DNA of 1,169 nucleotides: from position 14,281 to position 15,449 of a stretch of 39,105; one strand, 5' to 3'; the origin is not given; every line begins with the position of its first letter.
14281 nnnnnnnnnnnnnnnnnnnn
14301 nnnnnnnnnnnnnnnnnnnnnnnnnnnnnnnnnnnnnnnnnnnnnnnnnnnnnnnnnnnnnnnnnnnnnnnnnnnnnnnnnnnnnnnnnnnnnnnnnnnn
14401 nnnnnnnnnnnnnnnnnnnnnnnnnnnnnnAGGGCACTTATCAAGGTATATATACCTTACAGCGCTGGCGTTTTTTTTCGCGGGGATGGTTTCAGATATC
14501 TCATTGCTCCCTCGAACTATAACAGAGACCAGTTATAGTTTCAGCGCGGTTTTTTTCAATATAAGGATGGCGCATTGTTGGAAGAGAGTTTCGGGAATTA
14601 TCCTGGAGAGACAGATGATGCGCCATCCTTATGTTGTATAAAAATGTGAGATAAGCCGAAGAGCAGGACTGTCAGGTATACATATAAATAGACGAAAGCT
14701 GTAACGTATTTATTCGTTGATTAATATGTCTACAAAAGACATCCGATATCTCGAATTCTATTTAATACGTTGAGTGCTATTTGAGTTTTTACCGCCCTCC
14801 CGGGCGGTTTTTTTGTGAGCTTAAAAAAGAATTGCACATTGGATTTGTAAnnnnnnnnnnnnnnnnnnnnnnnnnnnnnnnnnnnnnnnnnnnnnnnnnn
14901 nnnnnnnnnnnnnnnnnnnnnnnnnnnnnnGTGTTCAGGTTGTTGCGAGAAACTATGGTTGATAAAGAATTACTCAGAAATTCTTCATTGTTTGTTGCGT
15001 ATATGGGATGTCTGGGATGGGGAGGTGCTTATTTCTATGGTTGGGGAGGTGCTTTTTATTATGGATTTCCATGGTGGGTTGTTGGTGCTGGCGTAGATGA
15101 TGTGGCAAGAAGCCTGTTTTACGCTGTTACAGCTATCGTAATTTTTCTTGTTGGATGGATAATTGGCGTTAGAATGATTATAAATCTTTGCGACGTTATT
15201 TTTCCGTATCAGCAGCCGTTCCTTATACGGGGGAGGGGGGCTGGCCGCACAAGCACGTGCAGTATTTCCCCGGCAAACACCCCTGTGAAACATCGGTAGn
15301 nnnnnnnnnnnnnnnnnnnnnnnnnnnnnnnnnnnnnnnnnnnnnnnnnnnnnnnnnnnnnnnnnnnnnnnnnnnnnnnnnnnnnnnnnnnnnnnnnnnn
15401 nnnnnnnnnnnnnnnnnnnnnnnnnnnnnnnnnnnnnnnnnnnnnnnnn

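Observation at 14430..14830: Dense cluster of hairpins and GCGG-T(7-8) elements downstream of the tRNA-Gly-like gene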

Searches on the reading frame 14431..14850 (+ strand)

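Call 20: search_protein_families(library=pfam, proteins=[L002:1748-2416:+, L004:2769-3458:+, L003:3294-3836:+], max_evalue=0.01)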
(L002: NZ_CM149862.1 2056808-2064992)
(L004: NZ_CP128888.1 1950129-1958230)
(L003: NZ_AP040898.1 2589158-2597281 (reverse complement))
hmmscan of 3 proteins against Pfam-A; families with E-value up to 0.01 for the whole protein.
L002:1748-2416:+ (222 aa): 1 family
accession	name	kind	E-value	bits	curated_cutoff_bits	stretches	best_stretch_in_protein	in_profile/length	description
PF06323.16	Phage_antiter_Q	-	1.8e-91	306.2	25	1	4-219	1-216/220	Phage antitermination protein Q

L004:2769-3458:+ (229 aa): 1 family
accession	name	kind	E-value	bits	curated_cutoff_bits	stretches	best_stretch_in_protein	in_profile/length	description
PF06323.16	Phage_antiter_Q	-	1.3e-91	306.7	25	1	4-220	1-217/220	Phage antitermination protein Q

L003:3294-3836:+ (180 aa): 2 families
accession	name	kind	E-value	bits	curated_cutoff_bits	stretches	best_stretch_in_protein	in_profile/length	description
PF06576.17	DUF1133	-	2.5e-107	356.4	23.1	1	1-175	1-175/176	Protein of unknown function (DUF1133)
PF06530.18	Phage_antitermQ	-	8.6e-06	26.1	26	1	69-140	19-88/118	Phage antitermination protein Q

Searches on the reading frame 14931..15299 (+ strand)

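Call 20: search_protein_families(library=pfam, proteins=[window:14931-15299:+], max_evalue=0.01)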
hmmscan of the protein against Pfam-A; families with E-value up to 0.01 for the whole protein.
window:14931-15299:+ (122 aa): 1 family
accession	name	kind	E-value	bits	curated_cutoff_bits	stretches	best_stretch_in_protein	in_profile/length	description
PF05552.17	MS_channel_1st_1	-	0.0069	16.7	22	0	56-79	8-31/50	Mechanosensitive ion channel, conserved TM helix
